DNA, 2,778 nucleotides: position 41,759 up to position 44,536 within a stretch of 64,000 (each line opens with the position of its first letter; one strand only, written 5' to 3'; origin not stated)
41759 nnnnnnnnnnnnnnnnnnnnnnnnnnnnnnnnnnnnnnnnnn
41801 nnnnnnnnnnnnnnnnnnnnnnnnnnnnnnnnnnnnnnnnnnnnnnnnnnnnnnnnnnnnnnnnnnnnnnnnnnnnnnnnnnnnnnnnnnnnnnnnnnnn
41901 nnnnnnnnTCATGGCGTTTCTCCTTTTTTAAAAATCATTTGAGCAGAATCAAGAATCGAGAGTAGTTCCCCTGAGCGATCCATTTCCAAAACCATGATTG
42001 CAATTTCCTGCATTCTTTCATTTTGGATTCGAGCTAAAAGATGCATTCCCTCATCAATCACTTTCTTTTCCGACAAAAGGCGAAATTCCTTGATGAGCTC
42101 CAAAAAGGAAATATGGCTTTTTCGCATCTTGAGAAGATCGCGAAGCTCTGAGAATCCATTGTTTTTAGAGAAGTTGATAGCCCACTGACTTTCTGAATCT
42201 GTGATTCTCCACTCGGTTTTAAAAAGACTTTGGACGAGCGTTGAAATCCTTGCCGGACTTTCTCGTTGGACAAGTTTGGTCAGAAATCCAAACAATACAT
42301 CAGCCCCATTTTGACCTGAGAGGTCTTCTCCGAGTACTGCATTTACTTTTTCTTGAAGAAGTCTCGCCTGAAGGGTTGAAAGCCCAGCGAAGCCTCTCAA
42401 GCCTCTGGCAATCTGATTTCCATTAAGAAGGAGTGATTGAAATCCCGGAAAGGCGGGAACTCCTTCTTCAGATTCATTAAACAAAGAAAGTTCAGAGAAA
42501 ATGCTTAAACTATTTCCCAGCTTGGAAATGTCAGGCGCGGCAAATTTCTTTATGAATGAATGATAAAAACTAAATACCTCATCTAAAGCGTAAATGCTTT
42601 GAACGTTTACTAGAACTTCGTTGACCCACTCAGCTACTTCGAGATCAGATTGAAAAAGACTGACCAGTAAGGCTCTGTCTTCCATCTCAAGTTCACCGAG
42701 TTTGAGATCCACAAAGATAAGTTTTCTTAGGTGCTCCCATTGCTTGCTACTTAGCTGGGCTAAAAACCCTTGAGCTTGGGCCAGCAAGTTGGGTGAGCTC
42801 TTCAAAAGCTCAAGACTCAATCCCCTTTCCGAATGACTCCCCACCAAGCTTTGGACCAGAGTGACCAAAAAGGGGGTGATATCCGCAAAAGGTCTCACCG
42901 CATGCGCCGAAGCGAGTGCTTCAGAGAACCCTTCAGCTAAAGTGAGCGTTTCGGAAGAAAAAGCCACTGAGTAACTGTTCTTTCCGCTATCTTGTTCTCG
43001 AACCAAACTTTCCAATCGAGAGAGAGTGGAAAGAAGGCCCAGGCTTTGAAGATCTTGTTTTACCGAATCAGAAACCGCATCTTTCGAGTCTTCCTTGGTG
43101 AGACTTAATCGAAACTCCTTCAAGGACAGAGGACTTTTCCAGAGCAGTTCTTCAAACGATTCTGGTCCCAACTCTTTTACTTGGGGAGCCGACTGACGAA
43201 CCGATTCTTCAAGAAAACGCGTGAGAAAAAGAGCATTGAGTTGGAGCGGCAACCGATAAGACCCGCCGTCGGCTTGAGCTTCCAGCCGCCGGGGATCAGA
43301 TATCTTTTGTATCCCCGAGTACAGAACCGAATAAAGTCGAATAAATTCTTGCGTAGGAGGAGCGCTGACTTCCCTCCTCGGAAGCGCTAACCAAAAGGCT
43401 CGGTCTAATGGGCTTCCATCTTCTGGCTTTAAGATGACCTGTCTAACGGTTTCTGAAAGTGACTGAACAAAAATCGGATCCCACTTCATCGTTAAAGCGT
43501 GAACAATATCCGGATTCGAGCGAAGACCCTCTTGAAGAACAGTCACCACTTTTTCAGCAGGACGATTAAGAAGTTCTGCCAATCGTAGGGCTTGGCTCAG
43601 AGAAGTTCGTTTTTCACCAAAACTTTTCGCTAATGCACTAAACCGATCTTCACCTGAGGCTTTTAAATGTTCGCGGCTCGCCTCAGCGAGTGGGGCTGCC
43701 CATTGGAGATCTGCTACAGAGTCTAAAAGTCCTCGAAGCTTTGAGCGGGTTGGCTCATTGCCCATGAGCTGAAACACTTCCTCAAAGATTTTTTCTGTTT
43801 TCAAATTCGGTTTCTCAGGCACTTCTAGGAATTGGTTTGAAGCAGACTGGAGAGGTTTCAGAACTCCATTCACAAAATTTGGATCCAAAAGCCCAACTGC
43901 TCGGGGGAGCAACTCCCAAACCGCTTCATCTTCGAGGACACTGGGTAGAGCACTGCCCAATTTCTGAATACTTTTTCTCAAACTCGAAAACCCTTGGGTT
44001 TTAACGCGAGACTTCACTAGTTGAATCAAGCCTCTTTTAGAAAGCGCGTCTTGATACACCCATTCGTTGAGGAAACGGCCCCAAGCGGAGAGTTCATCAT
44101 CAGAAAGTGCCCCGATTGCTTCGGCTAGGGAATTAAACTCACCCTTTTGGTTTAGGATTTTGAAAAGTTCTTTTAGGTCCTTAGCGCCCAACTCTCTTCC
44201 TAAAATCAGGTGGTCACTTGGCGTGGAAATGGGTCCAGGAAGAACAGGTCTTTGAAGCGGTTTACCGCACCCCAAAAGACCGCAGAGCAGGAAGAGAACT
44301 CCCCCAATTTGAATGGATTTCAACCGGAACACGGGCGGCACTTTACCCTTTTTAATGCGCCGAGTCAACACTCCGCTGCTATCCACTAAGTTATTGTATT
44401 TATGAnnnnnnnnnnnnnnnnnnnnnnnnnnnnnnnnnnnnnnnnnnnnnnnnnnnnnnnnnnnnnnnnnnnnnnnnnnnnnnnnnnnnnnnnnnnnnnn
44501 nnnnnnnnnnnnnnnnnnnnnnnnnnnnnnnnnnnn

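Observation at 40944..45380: Three uncharacterised envelope-protein genes spliced into a tightly coupled isoprenoid/purine gene array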

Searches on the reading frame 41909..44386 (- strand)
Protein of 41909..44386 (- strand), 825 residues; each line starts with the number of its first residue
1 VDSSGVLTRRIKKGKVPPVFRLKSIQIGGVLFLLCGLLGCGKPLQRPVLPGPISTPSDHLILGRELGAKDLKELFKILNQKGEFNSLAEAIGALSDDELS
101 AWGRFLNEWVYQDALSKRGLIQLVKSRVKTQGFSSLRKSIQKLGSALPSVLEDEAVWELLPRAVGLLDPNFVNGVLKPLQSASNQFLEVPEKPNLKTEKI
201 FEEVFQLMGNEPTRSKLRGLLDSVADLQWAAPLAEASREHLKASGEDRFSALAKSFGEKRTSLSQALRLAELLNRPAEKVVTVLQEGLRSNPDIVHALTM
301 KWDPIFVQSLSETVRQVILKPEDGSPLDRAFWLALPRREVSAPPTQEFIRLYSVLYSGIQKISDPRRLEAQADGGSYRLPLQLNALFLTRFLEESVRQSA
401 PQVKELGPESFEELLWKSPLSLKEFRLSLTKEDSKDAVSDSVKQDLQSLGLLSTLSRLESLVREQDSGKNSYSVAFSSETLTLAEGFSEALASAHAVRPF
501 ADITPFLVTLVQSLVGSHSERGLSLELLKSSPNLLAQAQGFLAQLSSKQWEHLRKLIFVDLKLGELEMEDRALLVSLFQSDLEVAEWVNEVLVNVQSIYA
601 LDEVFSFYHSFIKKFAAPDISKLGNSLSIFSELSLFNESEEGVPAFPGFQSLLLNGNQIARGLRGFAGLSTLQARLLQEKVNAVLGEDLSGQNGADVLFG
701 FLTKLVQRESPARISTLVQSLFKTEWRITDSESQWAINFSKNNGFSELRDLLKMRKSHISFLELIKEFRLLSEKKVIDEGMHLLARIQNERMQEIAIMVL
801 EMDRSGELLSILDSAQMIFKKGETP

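Call 3: search_protein_families(library=pfam, proteins=[window:41909-44386:-], max_evalue=1)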
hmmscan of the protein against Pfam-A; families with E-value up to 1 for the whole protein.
window:41909-44386:- (825 aa): 0 families

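Call 4: search_protein_families(library=ncbifam, proteins=[window:41909-44386:-], max_evalue=1)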
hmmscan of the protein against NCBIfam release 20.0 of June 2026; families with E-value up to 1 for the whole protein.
window:41909-44386:- (825 aa): 0 families

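Call 6: find_homologous_proteins(query=window:41909-44386:-)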
Query window:41909-44386:- (825 aa): 14 proteins with E <= 0.001 among 8000 candidates.
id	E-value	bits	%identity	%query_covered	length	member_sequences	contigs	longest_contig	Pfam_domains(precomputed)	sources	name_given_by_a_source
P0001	0.0e+0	1766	100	99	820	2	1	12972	-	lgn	-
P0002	0.0e+0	1389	78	99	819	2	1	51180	-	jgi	-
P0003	0.0e+0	1326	75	98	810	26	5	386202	-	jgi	jgi:hypothetical protein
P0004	1.6e-291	987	58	98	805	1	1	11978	-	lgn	-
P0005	2.3e-289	980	60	96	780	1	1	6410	-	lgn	-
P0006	1.3e-258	879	53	96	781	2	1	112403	-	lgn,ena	-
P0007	2.7e-188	646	64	59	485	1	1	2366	-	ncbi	ncbi:MAG: hypothetical protein ACKN9V_08060, partial [Pseudomonadota bacterium]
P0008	7.0e-187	641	43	96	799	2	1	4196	-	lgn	-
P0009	4.2e-183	629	42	95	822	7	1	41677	-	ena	-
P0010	6.0e-179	615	41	96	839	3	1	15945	-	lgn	-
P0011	3.9e-166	573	42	98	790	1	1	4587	-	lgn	-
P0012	9.0e-163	562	42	98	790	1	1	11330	-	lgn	-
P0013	9.2e-161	555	39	98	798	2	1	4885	-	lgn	-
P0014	1.2e-4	39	23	78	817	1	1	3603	-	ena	-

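Call 22: search_solved_structures(query=A3, max_evalue=10)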
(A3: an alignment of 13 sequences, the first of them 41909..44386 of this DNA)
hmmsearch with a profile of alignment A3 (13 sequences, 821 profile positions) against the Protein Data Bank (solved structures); distinct sequences matched with E-value up to 10: 6.
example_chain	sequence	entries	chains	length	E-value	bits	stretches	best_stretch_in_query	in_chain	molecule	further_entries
3kow_E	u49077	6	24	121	0.053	14.8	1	386-471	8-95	D-ornithine aminomutase S component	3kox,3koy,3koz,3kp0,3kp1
9leg_D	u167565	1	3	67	0.42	11.9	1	5-48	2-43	Lipoprotein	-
1m12_A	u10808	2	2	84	0.44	11.8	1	189-246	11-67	SAPOSIN C | Proactivator polypeptide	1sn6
2gtg_A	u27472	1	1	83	0.46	11.7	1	188-246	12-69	Proactivator polypeptide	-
2z9a_A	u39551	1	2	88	0.49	11.6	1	189-246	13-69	Proactivator polypeptide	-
2qyp_A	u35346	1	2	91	0.55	11.5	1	189-246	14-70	Proactivator polypeptide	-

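Call 31: predict_structure(alignment_id=A3)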
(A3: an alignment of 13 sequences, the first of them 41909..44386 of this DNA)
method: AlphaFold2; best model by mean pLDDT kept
length: 825 residues; sequences in the alignment: 13
mean_pLDDT: 80.8   pTM: 0.71
mean pLDDT of the five models: 80.8, 79.2, 78.1, 77.4, 74.6
residues with pLDDT >= 90: 299; 70-90: 393; 50-70: 47; < 50: 86
segments of 3 or more residues with pLDDT < 50: 1-63, 365-376, 517-521, 821-825
pLDDT, mean of each block of 10 residues (from residue 1): 29 27 28 35 40 45 60 77 80 84 90 91 94 91 82 85 91 94 81 76 93 93 91 95 88 87 92 91 84 76 75 82 84 88 90 87 48 51 91 91 82 86 88 83 89 85 69 82 90 84 63 55 64 85 87 83 78 88 93 91 92 90 92 86 86 86 94 94 90 91 90 89 86 94 91 73 87 89 85 92 95 84 41
secondary structure, 60 per line:
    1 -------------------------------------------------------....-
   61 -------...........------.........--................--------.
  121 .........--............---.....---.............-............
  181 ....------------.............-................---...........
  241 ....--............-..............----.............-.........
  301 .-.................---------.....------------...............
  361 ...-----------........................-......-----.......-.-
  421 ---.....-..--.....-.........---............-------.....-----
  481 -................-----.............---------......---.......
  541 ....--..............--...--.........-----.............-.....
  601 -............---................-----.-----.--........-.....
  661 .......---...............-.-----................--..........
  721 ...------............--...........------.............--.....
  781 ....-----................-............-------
elements in order (helices of 4 or more, strands of 3 or more residues): H56-59 H68-78 H85-93 H96-111 H120-129 H132-143 H147-151 H155-167 H169-184 H197-209 H211-226 H230-244 H247-258 H260-273 H278-290 H292-301 H303-319 H329-333 H346-363 H375-398 H400-405 H411-417 E424-428 E434-438 H440-448 H452-463 E471-475 H483-497 H503-515 H525-530 H534-544 H547-560 H568-576 H582-594 H596-600 H602-613 H617-632 H647-654 H656-667 H671-685 H694-708 H711-723 H730-741 H744-754 H761-773 H776-784 H790-805 H807-818

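Call 57: fold_search(model_id=the predicted structure, library=pdb)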
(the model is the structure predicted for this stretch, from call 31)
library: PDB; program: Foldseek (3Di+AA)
matches with E <= 10: 484; with E <= 0.001: 0
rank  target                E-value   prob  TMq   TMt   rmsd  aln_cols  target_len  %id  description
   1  7nyx_A                5.1e-03  0.11  0.06  0.04  72.9       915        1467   14  Cryo-EM structure of the MukBEF-MatP-DNA monomer (closed conformation) (released 2021-07-07)
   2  6z9l_A                9.4e-03  0.11  0.05  0.06  85.2       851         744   12  Enterococcal PrgA (released 2020-09-16)
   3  9gm7_A                1.5e-02  0.07  0.05  0.03  72.7       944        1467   14  MukBEF in a nucleotide-bound state with open neck gate (monomer) (released 2025-03-26)
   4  5yck                  2.4e-02  0.20  0.08  0.11  26.1       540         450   14  Crystal structure of a MATE family protein derived from Camelina sativa at 2.3 angstrom (released 2017-09-27)
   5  7qcd_A                3.4e-02  0.05  0.05  0.04  94.0       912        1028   11  CryoEM structure of the Smc5/6-holocomplex (composite structure) (released 2022-09-21)
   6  4u4w_B                4.9e-02  0.10  0.06  0.10  29.7       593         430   13  Structure of a nitrate/nitrite antiporter NarK in nitrate-bound occluded state (released 2015-07-15)
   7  7qcd_B                5.1e-02  0.06  0.05  0.04  92.5       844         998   11  CryoEM structure of the Smc5/6-holocomplex (composite structure) (released 2022-09-21)
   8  8i4x_B                1.4e-01  0.05  0.06  0.05  84.1       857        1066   10  Cryo-EM structure of 5-subunit Smc5/6 (released 2024-06-26)
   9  6yvu_A                1.4e-01  0.04  0.05  0.04  57.1       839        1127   11  Condensin complex from S.cerevisiae ATP-free apo non-engaged state (released 2020-07-15)
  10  9qe0_A                1.6e-01  0.07  0.08  0.06  56.9       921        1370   12  Neobacillus vireti Wadjet-II JetABC dimer (released 2025-06-25)
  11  8w20_A                1.7e-01  0.04  0.05  0.06  56.1       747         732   10  Umb1 umbrella toxin particle (released 2024-04-17)
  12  8y6i_A                1.8e-01  0.04  0.06  0.07  40.4       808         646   12  P-glycoprotein in complex with UIC2 Fab and triple elacridar molecules in nanodisc (released 2024-04-17)
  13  4u4w_A                1.9e-01  0.06  0.06  0.10  29.8       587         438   13  Structure of a nitrate/nitrite antiporter NarK in nitrate-bound occluded state (released 2015-07-15)
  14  5y50                  2.0e-01  0.10  0.09  0.13  26.0       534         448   15  Crystal structure of eukaryotic MATE transporter AtDTX14 (released 2017-12-06)
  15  9gm6_B                2.0e-01  0.03  0.05  0.04  55.0       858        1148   12  MukBEF in a nucleotide-bound state with open neck gate (heads core) (released 2025-03-26)
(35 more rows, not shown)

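Call 65: search_protein_families(library=padloc, proteins=[window:41909-44386:-], max_evalue=0.01)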
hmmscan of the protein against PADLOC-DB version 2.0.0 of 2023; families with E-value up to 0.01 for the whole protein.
window:41909-44386:- (825 aa): 0 families

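Call 81: search_protein_families(library=pfam, alignment_id=A3, max_evalue=0.1)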
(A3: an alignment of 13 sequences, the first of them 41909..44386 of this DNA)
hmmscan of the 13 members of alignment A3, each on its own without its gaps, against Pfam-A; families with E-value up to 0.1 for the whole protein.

A. member 1, window:41909-44386:- (825 aa): 0 families

B. families by the number of members that match (of 13 scanned): 4 families
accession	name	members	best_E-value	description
PF16668.10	JLPA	2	0.022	Adhesin from Campylobacter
PF04675.19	DNA_ligase_A_N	1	0.0066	DNA ligase N terminus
PF23202.1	PAH_ZNF598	1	0.021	ZNF598 PAH domain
PF02671.26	PAH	1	0.044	Paired amphipathic helix repeat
